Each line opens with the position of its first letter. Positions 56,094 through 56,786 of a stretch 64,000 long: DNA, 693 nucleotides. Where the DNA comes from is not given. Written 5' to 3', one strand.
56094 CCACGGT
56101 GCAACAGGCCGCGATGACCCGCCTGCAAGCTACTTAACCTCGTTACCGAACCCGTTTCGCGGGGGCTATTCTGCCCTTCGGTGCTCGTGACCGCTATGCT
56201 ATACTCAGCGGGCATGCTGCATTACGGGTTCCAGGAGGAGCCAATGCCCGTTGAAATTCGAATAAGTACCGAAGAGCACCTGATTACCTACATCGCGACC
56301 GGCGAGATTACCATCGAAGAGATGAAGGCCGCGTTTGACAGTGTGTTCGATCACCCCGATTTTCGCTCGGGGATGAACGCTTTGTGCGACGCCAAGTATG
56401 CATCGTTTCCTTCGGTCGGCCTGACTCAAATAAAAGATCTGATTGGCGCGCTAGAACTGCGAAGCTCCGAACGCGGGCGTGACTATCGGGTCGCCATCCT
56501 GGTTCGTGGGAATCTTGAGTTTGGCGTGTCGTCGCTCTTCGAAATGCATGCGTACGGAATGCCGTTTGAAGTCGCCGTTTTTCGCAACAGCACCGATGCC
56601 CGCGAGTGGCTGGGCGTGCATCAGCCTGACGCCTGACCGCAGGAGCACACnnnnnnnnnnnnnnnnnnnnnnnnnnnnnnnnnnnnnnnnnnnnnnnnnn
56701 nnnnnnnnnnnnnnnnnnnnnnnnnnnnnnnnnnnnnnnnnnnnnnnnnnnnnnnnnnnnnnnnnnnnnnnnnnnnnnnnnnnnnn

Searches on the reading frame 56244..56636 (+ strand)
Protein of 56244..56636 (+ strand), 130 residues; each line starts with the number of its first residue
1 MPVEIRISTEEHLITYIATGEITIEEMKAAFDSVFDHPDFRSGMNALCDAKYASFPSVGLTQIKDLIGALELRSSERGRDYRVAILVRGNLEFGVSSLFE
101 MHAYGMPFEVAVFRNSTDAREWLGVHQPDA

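Call 7: search_protein_families(library=pfam, proteins=[window:56244-56636:+], max_evalue=1)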
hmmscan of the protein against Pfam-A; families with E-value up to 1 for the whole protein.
window:56244-56636:+ (130 aa): 2 families
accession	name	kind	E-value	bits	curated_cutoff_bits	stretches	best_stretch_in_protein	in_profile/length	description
PF11964.13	SpoIIAA-like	-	0.0012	19.9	25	1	14-123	2-105/106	SpoIIAA-like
PF06872.16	EspG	-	0.27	10.2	25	1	12-56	241-282/383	EspG protein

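Call 8: search_protein_families(library=ncbifam, proteins=[window:56244-56636:+], max_evalue=1)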
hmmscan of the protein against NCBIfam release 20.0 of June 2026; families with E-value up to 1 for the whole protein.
window:56244-56636:+ (130 aa): 0 families

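Call 9: search_protein_families(library=padloc, proteins=[window:56244-56636:+], max_evalue=1)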
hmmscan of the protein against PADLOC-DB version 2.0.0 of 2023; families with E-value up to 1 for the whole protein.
window:56244-56636:+ (130 aa): 0 families

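Call 25: list_cluster_members(proteins=[P0001, window:56244-56636:+, window:56651-57361:+, window:49251-51815:+])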
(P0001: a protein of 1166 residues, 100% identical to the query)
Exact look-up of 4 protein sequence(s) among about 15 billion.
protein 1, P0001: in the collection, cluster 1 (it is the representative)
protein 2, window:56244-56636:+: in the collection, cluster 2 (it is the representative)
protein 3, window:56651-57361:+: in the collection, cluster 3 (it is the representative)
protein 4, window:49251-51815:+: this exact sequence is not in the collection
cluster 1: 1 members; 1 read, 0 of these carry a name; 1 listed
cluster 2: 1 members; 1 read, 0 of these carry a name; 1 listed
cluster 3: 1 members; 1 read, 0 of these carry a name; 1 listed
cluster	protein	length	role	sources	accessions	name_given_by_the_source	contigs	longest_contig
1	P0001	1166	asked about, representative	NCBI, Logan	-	-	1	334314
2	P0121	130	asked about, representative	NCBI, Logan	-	-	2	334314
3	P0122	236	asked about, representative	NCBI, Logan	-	-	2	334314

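Call 26: find_homologous_proteins(query=window:56244-56636:+, max_evalue=0.01)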
Query window:56244-56636:+ (130 aa): 18 proteins with E <= 0.01 among 36 candidates.
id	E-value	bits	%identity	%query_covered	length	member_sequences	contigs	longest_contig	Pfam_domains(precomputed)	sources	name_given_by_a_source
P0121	4.7e-80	284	100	100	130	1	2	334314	-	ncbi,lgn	-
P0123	8.8e-50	186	63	98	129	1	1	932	-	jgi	jgi:hypothetical protein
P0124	2.1e-47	178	60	99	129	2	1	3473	-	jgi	jgi:hypothetical protein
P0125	5.3e-47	177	60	98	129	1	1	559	-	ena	-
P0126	4.0e-46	174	59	96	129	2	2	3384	-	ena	-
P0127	5.6e-46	174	62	96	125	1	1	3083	-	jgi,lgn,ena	-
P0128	1.5e-45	172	60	98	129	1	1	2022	-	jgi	jgi:hypothetical protein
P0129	1.5e-44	169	61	96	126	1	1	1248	-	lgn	-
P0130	1.6e-43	166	58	96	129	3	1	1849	-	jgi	-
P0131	2.6e-43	165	57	98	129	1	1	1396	-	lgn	-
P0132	5.1e-42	161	59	100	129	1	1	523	-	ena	-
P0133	6.6e-42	160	57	98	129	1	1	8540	-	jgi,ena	-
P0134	1.1e-41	160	58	100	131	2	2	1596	-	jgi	jgi:hypothetical protein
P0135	8.5e-40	154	56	96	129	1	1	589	-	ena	-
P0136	1.0e-38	150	56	98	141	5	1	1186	-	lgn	-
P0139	4.5e-27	112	48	95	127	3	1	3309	-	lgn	-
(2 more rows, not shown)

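Call 27: find_encoding_contigs(protein=P0133, flank=8000, max_places=2)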
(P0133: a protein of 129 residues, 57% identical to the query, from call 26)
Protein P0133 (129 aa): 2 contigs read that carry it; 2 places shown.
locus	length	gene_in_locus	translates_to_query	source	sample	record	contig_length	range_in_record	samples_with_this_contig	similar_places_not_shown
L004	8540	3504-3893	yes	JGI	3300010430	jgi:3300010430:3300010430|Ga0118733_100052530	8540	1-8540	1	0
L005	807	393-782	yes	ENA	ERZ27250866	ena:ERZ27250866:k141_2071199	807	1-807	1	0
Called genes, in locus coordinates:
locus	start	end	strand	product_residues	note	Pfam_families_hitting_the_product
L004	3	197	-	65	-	?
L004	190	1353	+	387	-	PF13650:Asp_protease_2 (weak), PF13975:gag-asp_proteas (faint), PF13650:Asp_protease_2 (weak), PF00595:PDZ, PF13180:PDZ_2, PF17820:PDZ_6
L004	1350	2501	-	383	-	PF13412:HTH_24 (faint), PF02518:HATPase_c (weak), PF14213:DUF4325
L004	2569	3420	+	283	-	PF01040:UbiA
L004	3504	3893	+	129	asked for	-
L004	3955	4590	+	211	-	PF02441:Flavoprotein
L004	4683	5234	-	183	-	PF13505:OMP_b-brl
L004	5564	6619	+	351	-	-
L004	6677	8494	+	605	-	PF20695:UbiD_N, PF01977:UbiD, PF20696:UbiD_C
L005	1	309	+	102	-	?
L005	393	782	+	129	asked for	-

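Call 28: find_encoding_contigs(protein=P0124, flank=4000, max_places=2)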
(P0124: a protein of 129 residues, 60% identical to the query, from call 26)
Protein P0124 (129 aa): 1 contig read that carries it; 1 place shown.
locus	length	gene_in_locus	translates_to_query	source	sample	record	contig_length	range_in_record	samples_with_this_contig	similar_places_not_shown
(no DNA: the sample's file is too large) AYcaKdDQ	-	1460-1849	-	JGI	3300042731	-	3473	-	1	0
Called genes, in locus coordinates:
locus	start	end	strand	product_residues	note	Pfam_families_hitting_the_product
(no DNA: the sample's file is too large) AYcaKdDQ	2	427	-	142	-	?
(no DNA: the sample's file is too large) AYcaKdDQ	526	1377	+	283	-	PF01040:UbiA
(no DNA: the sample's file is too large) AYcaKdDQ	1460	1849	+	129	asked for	-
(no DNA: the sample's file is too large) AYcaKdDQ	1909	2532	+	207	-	PF02441:Flavoprotein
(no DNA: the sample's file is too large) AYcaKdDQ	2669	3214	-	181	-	PF13505:OMP_b-brl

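Call 29: find_encoding_contigs(protein=P0126, flank=4000, max_places=2)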
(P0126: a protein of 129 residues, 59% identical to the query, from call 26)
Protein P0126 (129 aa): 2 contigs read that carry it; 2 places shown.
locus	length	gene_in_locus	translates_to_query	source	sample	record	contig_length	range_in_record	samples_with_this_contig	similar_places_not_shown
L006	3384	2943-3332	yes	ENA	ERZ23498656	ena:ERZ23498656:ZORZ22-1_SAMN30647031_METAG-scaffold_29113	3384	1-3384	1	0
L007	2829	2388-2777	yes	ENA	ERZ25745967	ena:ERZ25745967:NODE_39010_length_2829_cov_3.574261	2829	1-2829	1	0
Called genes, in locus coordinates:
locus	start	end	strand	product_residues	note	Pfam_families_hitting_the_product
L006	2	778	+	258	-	?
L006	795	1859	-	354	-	PF13412:HTH_24 (weak), PF14213:DUF4325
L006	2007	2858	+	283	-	PF01040:UbiA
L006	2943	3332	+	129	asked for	-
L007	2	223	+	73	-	?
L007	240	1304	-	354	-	PF13412:HTH_24 (weak), PF14213:DUF4325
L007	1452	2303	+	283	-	PF01040:UbiA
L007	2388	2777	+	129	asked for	-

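Call 30: find_encoding_contigs(protein=P0139, flank=4000, max_places=2)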
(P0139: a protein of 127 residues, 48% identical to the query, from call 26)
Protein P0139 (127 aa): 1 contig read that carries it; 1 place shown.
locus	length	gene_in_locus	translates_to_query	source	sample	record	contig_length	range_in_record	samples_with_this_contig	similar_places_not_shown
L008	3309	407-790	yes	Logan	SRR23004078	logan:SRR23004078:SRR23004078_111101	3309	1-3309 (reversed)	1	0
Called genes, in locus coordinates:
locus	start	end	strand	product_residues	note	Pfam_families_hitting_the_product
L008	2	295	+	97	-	?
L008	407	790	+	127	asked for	-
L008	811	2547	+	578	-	PF07244:POTRA (faint), PF17243:POTRA_TamA_1, PF01103:Omp85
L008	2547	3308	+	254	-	?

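Call 33: find_related_loci(query=A1, collection=genome_contigs, flank=8000)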
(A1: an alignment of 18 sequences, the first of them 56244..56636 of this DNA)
Query A1 (130 aa) in genome_contigs; peptide patterns used: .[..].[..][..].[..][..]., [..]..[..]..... (x = any residue, [..] = any of these).
25 stretches matched a pattern, but none encodes a relative of the query by tblastn (E <= 1e-3).

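Call 38: predict_structure(alignment_id=A1)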
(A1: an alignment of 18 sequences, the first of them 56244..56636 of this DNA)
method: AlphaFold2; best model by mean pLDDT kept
length: 130 residues; sequences in the alignment: 18
mean_pLDDT: 84.4   pTM: 0.80
mean pLDDT of the five models: 84.4, 81.5, 79.8, 79.6, 77.0
residues with pLDDT >= 90: 50; 70-90: 71; 50-70: 7; < 50: 2
segments of 3 or more residues with pLDDT < 50: none
pLDDT, mean of each block of 10 residues (from residue 1): 89 93 86 91 93 78 79 83 87 74 81 91 73
secondary structure, 60 per line:
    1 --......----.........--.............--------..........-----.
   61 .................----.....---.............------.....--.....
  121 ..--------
elements in order: E3-8 E13-21 H24-36 E45-54 H60-77 E82-86 H90-102 E109-113 H116-122

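Call 43: fold_search(model_id=the predicted structure, library=pdb)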
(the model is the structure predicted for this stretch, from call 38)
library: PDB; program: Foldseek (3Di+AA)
matches with E <= 10: 576; with E <= 0.001: 6
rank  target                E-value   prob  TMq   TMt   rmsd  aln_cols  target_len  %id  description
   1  2q3l_A                7.3e-07  1.00  0.58  0.59   4.4       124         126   22  CRYSTAL STRUCTURE OF AN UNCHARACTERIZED PROTEIN FROM DUF3478 FAMILY WITH A SPOIIAA-LIKE FOLD (SHEW_3102) FROM SHEWANEL (released 2007-06-12)
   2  1th8_B                1.3e-04  1.00  0.56  0.61   4.3       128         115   19  Crystal Structures of the ADP and ATP bound forms of the Bacillus Anti-sigma factor SpoIIAB in complex with the Anti-a (released 2004-06-15)
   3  1tid_B                1.6e-04  1.00  0.59  0.63   4.1       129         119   16  Crystal Structures of the ADP and ATP bound forms of the Bacillus Anti-sigma factor SpoIIAB in complex with the Anti-a (released 2004-06-15)
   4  1thn_B                2.4e-04  1.00  0.57  0.63   3.9       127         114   17  Crystal Structures of the ADP and ATP bound forms of the Bacillus Anti-sigma factor SpoIIAB in complex with the Anti-a (released 2004-06-15)
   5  1tid_D                3.3e-04  1.00  0.60  0.65   4.0       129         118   16  Crystal Structures of the ADP and ATP bound forms of the Bacillus Anti-sigma factor SpoIIAB in complex with the Anti-a (released 2004-06-15)
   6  1til_B                4.0e-04  1.00  0.58  0.63   4.1       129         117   16  Crystal Structures of the ADP and ATP bound forms of the Bacillus Anti-sigma factor SpoIIAB in complex with the Anti-a (released 2004-06-15)
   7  2ook_B                1.5e-03  1.00  0.50  0.52   5.9       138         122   16  Crystal structure of a protein with unknown function (YP_749275.1) from Shewanella Frigidimarina NCIMB 400 at 1.80 A r (released 2007-02-06)
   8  6m36_H                2.0e-03  1.00  0.51  0.61   4.2       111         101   14  The crystal structure of B. subtilis RsbV/RsbW complex in the monoclinic crystal form (released 2020-07-15)
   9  1h4z                  2.4e-03  1.00  0.51  0.57   4.6       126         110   12  Structure of the Anti-Sigma Factor Antagonist SpoIIAA in its Unphosphorylated Form (released 2001-07-06)
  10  1h4y_A                2.9e-03  1.00  0.49  0.54   4.9       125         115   14  Structure of the Anti-Sigma Factor Antagonist SpoIIAA in its Unphosphorylated Form (released 2001-07-06)
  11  1vc1_A                5.3e-03  0.99  0.46  0.52   4.9       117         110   11  Crystal structure of the TM1442 protein from Thermotoga maritima, a homolog of the Bacillus subtilis general stress re (released 2004-09-28)
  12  1h4x_A                7.7e-03  0.99  0.47  0.53   5.0       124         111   13  Structure of the Bacillus Cell Fate Determinant SpoIIAA in the Phosphorylated Form (released 2001-07-06)
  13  2ook_A                8.8e-03  1.00  0.54  0.56   5.4       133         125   16  Crystal structure of a protein with unknown function (YP_749275.1) from Shewanella Frigidimarina NCIMB 400 at 1.80 A r (released 2007-02-06)
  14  7lhv_A                1.8e-02  0.96  0.48  0.14   5.5       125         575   11  Structure of Arabidopsis thaliana sulfate transporter AtSULTR4;1 (released 2021-08-11)
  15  6jhk_A                3.2e-02  0.97  0.54  0.59   4.3       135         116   10  Crystal Structure of Bacillus subtilis RsbS (released 2019-09-11)
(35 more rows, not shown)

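Call 57: search_solved_structures(query=A1, max_evalue=10, show_alignments=2)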
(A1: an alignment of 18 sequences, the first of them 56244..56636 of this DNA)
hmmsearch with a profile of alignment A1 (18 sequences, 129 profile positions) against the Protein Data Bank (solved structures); distinct sequences matched with E-value up to 10: 0.

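Call 61: find_related_loci(query=A1, collection=metagenome_contigs, flank=6000)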
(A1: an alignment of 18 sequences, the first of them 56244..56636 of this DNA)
Query A1 (130 aa) in metagenome_contigs; peptide patterns used: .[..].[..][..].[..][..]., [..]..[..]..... (x = any residue, [..] = any of these).
53 stretches matched a pattern; 4 encode a relative of the query (tblastn E <= 1e-3); 4 distinct loci.
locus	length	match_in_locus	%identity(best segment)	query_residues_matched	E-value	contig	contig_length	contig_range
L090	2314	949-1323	62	1-125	2e-54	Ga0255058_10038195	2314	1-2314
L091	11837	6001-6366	50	1-123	4e-38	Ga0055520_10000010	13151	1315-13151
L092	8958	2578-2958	48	1-127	4e-37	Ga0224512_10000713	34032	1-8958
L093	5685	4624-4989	46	1-123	2e-34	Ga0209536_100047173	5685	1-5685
